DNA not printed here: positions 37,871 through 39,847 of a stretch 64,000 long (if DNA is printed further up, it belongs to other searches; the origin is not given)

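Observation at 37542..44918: T4P assembly array extended by a lipoprotein, a hybrid-like histidine kinase and a Cys-motif membrane protein in one translationally coupled operon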

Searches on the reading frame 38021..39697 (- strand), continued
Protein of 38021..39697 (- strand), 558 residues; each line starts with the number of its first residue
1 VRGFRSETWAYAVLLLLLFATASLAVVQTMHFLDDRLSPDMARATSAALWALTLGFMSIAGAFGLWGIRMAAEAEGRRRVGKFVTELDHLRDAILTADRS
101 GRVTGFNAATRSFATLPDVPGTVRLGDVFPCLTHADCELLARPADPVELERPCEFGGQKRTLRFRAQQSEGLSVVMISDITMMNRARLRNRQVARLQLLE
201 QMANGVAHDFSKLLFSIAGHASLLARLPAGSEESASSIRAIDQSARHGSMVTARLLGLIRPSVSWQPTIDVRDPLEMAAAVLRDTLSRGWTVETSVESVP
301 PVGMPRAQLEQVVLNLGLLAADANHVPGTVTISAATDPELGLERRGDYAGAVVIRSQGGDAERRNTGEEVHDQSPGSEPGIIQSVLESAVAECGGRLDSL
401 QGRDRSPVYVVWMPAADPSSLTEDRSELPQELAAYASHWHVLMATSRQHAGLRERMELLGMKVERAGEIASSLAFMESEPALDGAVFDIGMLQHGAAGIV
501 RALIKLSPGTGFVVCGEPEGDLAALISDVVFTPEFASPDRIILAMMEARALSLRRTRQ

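Call 21: find_related_loci(query=A1, collection=genome_contigs, flank=10000)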
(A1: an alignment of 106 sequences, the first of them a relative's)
Query A1 (558 aa) in genome_contigs; peptide patterns used: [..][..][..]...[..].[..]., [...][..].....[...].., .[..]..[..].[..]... (x = any residue, [..] = any of these).
600 stretches matched a pattern (row limit reached: there are more); 568 encode a relative of the query (tblastn E <= 1e-3); the best 80 are kept; 80 distinct loci.
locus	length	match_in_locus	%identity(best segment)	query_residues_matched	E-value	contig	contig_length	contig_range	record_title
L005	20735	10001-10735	31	83-337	2e-17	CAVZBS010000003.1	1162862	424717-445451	MAG: uncultured Alphaproteobacteria bacterium isolate MFD02416.bin.2.199 genome assembly, contig: contig_27959, whole ge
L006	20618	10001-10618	32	169-387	3e-16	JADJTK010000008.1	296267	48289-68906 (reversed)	MAG: Opitutaceae bacterium isolate Hirt_18-Q3-R61-65_BAT3C.235 tig00008088-10-2954640, whole genome shotgun sequence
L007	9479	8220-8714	34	170-333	4e-16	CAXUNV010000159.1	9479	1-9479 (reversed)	MAG TPA_asm: uncultured Chthoniobacterales bacterium isolate public_SRR14722278_metawrap_bin.2 genome assembly, contig:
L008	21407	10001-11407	28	87-534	9e-16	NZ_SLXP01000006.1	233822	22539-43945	Rhodovulum marinum strain DSM 18063 Ga0310484_106, whole genome shotgun sequence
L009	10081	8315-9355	26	87-415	3e-15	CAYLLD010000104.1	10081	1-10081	MAG TPA_asm: uncultured Rhodobacterales bacterium isolate SRP065251_co2_81 genome assembly, contig: NODE_5774_length_100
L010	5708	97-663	29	148-336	1e-14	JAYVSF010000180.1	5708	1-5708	MAG: Myxococcales bacterium isolate GL74_DN_concoct_155_sub GL74_DN_concoct_155_sub_179, whole genome shotgun sequence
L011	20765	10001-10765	27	86-332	1e-14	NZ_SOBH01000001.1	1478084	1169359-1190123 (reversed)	Litoreibacter halocynthiae strain DSM 29467 Ga0104493_11, whole genome shotgun sequence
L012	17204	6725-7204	31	174-332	1e-14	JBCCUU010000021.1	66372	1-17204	MAG: Pseudomonadota bacterium isolate P01_E01_bin.21 k141_1746538_length_66372_cov_89.3170, whole genome shotgun sequenc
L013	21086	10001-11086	27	174-519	1e-14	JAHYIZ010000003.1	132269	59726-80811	MAG: Rhodobacteraceae bacterium isolate KA09 NODE_49_length_132269_cov_7.778140, whole genome shotgun sequence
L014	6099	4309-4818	31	166-334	2e-14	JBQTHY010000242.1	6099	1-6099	MAG: Nitrospiraceae bacterium isolate SAR15 c_000000159179, whole genome shotgun sequence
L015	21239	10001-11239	26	40-433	2e-14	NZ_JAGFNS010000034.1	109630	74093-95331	Actinoplanes flavus strain NEAU-H7 Scaffold34, whole genome shotgun sequence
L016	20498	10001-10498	33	173-337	3e-14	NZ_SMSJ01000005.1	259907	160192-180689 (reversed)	Dankookia rubra strain JCM30602 NODE_5_length_259907_cov_29.917247, whole genome shotgun sequence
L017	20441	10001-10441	32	191-336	5e-14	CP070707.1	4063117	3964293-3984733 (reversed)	MAG: bacterium isolate bin522 chromosome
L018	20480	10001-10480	33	178-336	3e-14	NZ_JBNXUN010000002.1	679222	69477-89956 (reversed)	Falsiroseomonas sp. HC035 2, whole genome shotgun sequence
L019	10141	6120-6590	32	182-335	6e-14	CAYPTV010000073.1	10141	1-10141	MAG TPA_asm: uncultured Bifidobacteriaceae bacterium isolate binchicken_co3_201 genome assembly, contig: NODE_21661_leng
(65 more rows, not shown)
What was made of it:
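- Tried and rejected: The genome_contigs scan with the full-length family alignment (call 21) was swamped by the generic H-box pattern and returned 80 ordinary CckA-like kinase loci.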

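Call 28: predict_structure(alignment_id=A1)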
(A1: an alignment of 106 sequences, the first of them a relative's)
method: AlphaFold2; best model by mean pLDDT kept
length: 558 residues; sequences in the alignment: 106
mean_pLDDT: 89.6   pTM: 0.57
mean pLDDT of the five models: 89.6, 87.4, 87.1, 86.3, 86.2
residues with pLDDT >= 90: 379; 70-90: 145; 50-70: 30; < 50: 4
segments of 3 or more residues with pLDDT < 50: 1-4
pLDDT, mean of each block of 10 residues (from residue 1): 63 89 92 93 93 92 89 90 93 96 96 87 93 97 96 89 96 96 83 74 78 90 94 95 88 70 74 95 92 97 92 95 94 95 90 93 64 69 89 93 92 88 71 95 90 96 96 93 96 93 97 94 95 91 96 93
secondary structure, 60 per line:
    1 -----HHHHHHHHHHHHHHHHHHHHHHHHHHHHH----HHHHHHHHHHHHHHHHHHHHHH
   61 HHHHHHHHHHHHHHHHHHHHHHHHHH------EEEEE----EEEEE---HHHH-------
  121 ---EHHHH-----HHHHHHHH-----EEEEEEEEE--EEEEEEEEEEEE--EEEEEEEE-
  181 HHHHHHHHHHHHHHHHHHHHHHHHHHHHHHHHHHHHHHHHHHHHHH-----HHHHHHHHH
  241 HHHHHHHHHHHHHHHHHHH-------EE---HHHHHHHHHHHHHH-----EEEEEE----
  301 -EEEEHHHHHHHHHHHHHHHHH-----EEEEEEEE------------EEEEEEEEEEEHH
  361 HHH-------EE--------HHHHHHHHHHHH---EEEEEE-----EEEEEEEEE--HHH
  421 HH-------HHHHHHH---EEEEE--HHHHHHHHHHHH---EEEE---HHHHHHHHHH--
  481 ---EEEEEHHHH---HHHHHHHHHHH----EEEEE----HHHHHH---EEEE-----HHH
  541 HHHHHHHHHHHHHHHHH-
elements in order: H6-34 H39-86 E93-97 E102-106 H110-113 H125-128 H134-141 E147-155 E158-169 E172-179 H181-226 H232-259 H272-285 E291-296 E302-305 H306-322 E328-335 E348-358 H359-363 H381-392 E396-401 E407-415 H418-422 H430-436 E440-444 H447-458 E462-465 H469-478 E484-488 H489-492 H496-506 E511-515 H520-525 E529-532 H538-557
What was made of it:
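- A high-confidence fold (call 28).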

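Call 32: fold_search(model_id=the predicted structure, library=pdb)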
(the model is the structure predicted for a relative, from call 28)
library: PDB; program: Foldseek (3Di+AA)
matches with E <= 10: 1214; with E <= 0.001: 145
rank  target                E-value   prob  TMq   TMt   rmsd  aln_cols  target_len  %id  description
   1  4gcz_A                1.5e-15  1.00  0.22  0.32  18.8       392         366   18  Structure of a blue-light photoreceptor (released 2013-06-19)
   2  9a5d_A                5.6e-15  1.00  0.23  0.21  19.2       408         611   12  Integrative model of WALK-YYCH by crosslinking MS and deep learning (released 2024-09-18)
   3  4gcz_B                7.8e-15  1.00  0.22  0.32  19.5       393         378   18  Structure of a blue-light photoreceptor (released 2013-06-19)
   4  8a7h_A                1.4e-13  1.00  0.29  0.40  10.3       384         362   15  Crystal structure of a chimeric LOV-Histidine kinase SB2F1-I66R mutant (light state; asymmetrical variant, trigonal fo (released 2024-01-10)
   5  8a52_A                1.9e-13  1.00  0.32  0.44   9.9       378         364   16  Crystal structure of a chimeric LOV-Histidine kinase SB2F1 (asymmetrical variant, trigonal form with long c-axis) (released 2023-12-27)
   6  8a7f_B                3.2e-13  1.00  0.29  0.40  10.4       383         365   16  Crystal structure of a chimeric LOV-Histidine kinase SB2F1-I66R mutant (asymmetrical variant, trigonal form with long  (released 2024-01-10)
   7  8a6x_B                4.5e-13  1.00  0.31  0.44  10.2       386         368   16  Crystal structure of a chimeric LOV-Histidine kinase SB2F1 (asymmetrical variant, trigonal form with long c axis) (released 2024-01-10)
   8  4i5s_A                6.3e-13  1.00  0.23  0.32  19.5       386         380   15  Structure and function of sensor histidine kinase (released 2013-03-27)
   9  8a7f_A                1.1e-12  1.00  0.30  0.42  10.0       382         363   15  Crystal structure of a chimeric LOV-Histidine kinase SB2F1-I66R mutant (asymmetrical variant, trigonal form with long  (released 2024-01-10)
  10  4i5s_B                1.3e-12  1.00  0.21  0.29  19.6       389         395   14  Structure and function of sensor histidine kinase (released 2013-03-27)
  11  8a3u                  3.6e-12  1.00  0.30  0.42  10.4       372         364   14  Crystal structure of a chimeric LOV-Histidine kinase SB2F1 (symmetrical variant, trigonal form with short c-axis) (released 2023-12-20)
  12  9qq6_A                4.5e-11  1.00  0.24  0.27  13.6       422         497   16  Structure of the Azotobacter vinelandii NifL-NifA complex (released 2025-06-18)
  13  8f5z_B                4.1e-10  1.00  0.20  0.13  21.6       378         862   18  Composite map of CryoEM structure of Arabidopsis thaliana phytochrome A (released 2023-06-28)
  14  8f5z_A                5.7e-10  1.00  0.20  0.14  22.7       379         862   16  Composite map of CryoEM structure of Arabidopsis thaliana phytochrome A (released 2023-06-28)
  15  9jfj_A                3.4e-09  1.00  0.22  0.48  15.7       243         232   16  Crystal structure of the cytoplasmic domain of ZraS in ADP-bound form (released 2025-03-26)
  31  5idj                  1.3e-07  1.00  0.28  0.56   8.1       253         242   20  Bifunctional histidine kinase CckA (domains DHp-CA) in complex with ADP/Mg2+ (released 2016-10-05)
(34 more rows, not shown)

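Call 84: list_cluster_members(proteins=[P0104, P0114, P0118, P0111, P0098, P0001])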
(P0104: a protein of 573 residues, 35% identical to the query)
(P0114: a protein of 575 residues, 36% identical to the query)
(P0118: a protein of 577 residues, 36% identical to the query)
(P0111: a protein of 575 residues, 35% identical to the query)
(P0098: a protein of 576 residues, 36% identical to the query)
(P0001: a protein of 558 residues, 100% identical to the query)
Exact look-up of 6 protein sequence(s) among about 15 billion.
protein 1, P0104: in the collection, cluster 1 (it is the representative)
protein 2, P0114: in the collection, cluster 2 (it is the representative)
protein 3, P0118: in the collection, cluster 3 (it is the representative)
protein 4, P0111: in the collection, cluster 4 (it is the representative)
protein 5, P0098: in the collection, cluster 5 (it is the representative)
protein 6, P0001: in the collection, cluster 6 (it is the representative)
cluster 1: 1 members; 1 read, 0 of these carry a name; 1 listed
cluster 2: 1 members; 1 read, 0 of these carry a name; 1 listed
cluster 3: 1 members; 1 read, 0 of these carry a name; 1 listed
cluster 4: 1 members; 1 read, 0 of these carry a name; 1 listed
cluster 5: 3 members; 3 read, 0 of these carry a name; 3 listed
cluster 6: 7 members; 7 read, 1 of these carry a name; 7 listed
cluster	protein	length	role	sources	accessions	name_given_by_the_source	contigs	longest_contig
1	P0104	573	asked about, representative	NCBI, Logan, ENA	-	-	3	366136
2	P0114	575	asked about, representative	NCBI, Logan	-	-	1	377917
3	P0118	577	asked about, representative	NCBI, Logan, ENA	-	-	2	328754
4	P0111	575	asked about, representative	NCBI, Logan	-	-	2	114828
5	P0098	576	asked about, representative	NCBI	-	-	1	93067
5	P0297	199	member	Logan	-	-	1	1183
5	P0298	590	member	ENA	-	-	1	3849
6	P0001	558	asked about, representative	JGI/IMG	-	-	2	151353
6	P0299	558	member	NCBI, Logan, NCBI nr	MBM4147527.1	MAG: hypothetical protein FJ224_00575 [Lentisphaerae bacterium] | hypothetical protein [Lentisphaerota bacterium]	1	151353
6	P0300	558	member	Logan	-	-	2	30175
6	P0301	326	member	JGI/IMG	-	-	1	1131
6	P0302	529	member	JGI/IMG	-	-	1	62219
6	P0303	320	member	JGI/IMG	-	-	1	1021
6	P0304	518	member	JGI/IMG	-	-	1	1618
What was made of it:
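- NCBI annotates the protein as hypothetical (call 84).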
